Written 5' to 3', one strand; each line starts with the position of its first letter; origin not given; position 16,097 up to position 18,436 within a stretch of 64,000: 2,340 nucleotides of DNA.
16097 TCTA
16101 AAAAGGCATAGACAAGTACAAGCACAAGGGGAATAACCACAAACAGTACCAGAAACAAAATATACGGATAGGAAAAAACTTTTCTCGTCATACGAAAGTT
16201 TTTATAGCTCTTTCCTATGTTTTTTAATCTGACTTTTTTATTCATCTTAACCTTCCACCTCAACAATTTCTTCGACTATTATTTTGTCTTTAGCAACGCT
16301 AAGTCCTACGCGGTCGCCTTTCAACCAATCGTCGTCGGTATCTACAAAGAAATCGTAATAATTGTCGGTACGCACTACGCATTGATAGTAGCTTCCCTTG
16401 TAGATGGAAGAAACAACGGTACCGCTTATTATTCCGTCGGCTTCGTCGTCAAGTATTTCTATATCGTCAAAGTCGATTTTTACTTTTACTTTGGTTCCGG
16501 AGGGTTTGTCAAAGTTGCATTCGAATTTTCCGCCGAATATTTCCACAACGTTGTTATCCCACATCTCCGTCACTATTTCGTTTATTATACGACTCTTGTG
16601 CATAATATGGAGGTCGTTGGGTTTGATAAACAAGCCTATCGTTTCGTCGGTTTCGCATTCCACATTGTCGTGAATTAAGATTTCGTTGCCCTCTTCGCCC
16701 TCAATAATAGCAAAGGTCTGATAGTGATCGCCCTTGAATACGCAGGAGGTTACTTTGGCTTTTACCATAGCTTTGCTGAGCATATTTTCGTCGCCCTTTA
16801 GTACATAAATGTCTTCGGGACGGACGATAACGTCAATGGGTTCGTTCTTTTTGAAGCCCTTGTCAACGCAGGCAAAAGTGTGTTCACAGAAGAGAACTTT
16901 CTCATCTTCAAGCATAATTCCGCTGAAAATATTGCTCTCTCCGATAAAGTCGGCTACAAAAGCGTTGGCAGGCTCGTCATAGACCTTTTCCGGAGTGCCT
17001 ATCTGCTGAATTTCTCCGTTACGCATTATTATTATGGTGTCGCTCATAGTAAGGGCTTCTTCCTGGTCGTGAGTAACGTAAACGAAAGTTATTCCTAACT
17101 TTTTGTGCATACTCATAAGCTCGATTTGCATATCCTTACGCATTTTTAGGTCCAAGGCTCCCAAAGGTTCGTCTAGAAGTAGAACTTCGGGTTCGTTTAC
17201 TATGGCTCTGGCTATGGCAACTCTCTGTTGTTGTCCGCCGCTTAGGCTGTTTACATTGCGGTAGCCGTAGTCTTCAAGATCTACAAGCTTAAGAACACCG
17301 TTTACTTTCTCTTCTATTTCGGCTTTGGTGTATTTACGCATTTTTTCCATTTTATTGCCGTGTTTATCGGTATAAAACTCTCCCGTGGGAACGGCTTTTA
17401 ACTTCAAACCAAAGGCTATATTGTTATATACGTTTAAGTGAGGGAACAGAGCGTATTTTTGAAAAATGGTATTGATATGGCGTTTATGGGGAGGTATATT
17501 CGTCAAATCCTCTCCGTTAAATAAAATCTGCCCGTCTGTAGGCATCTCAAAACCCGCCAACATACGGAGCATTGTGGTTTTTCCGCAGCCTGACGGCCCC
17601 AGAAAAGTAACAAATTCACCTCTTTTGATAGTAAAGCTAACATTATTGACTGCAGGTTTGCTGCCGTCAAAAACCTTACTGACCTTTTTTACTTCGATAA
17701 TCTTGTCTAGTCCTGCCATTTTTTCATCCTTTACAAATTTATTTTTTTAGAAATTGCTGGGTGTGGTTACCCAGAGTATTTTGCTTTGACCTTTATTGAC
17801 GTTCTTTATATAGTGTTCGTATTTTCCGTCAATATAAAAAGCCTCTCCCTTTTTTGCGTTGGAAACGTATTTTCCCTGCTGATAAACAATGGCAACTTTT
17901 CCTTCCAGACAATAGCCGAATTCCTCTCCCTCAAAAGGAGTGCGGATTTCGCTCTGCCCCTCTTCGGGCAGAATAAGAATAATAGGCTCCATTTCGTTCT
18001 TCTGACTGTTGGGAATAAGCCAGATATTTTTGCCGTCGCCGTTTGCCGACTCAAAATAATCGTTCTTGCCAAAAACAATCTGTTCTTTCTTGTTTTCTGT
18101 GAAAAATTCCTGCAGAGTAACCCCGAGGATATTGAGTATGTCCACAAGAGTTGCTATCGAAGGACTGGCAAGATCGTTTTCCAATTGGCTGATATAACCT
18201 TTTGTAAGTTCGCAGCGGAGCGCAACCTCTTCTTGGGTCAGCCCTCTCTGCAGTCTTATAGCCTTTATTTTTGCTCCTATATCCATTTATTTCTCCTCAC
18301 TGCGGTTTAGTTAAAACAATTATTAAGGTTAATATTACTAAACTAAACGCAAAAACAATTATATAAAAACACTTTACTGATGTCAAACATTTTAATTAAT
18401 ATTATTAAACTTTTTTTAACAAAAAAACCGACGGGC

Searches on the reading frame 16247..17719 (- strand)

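Call 65: search_protein_families(library=pfam, proteins=[window:16247-17719:-], max_evalue=0.00001)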
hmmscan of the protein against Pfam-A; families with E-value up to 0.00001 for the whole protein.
window:16247-17719:- (490 aa): 2 families
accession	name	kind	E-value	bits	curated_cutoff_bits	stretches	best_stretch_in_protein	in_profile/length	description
PF00005.33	ABC_tran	-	1.3e-38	133.1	25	1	24-186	1-136/137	ABC transporter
PF08402.16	TOBE_2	-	2.3e-11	44.1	21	0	420-482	8-75/76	TOBE domain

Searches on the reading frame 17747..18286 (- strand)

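Call 10: search_protein_families(library=pfam, proteins=[window:17747-18286:-], max_evalue=0.001)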
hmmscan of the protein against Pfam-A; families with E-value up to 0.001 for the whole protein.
window:17747-18286:- (179 aa): 7 families
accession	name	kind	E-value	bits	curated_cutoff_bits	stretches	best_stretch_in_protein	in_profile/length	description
PF01381.28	HTH_3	-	2.5e-16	59.9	23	1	7-61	1-55/55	Helix-turn-helix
PF12844.13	HTH_19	-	2e-11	44.1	30.2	1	4-64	1-61/64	Helix-turn-helix domain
PF13560.12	HTH_31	-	4.5e-10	40.1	27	1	3-59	2-59/64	Helix-turn-helix domain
PF07883.17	Cupin_2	-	4.9e-08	33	27.2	1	119-173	17-69/70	Cupin domain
PF13443.12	HTH_26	-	0.00016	22.3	22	1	6-63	1-59/63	Cro/C1-type HTH DNA-binding domain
PF13744.12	HTH_37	-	0.00019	21.6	27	1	5-59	21-76/80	Helix-turn-helix domain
PF13413.12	HTH_25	-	0.00039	20.6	24.6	1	8-38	3-33/62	Helix-turn-helix domain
